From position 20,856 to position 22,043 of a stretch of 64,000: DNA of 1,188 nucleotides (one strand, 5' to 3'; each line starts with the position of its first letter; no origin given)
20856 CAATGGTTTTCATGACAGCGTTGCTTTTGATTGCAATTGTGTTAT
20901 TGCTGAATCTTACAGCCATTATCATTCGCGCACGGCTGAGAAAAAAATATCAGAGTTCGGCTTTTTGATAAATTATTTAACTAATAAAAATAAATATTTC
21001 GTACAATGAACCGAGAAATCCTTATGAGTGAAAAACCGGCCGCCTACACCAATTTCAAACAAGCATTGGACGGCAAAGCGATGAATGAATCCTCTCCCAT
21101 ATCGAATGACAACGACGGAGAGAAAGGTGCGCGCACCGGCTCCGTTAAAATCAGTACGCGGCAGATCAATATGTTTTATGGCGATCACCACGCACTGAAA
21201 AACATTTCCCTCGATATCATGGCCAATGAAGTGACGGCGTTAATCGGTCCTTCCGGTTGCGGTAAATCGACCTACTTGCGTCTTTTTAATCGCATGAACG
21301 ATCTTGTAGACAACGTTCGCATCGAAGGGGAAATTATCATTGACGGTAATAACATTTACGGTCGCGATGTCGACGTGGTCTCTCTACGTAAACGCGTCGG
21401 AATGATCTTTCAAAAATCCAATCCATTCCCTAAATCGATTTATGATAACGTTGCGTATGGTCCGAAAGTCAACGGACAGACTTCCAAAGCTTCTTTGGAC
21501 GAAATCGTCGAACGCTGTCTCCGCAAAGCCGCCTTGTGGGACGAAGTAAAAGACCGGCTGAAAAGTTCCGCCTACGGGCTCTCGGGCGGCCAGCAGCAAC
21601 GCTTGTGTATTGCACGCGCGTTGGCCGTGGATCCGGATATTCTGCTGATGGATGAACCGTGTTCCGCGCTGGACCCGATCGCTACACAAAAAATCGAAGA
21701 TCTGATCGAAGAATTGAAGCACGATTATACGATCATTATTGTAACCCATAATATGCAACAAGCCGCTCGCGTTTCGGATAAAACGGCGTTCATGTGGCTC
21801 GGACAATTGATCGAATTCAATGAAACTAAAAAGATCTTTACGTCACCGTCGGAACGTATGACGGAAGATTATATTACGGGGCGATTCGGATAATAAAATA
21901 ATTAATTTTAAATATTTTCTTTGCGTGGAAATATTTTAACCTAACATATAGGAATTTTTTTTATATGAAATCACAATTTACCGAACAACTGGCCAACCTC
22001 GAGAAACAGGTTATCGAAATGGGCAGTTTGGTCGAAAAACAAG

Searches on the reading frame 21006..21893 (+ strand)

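Call 76: search_protein_families(library=pfam, proteins=[window:21006-21893:+], max_evalue=0.00001)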
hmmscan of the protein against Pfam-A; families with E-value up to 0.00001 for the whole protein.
window:21006-21893:+ (295 aa): 3 families
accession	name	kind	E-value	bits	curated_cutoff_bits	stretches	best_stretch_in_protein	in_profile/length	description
PF00005.33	ABC_tran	-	1.8e-32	113.2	25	1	64-219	1-136/137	ABC transporter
PF13304.12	AAA_21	-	1.8e-11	45.1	27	1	170-250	220-300/304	AAA domain, putative AbiEii toxin, Type IV TA system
PF02463.25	SMC_N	-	1.3e-07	31.7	40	0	74-256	24-205/220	RecF/RecN/SMC N terminal domain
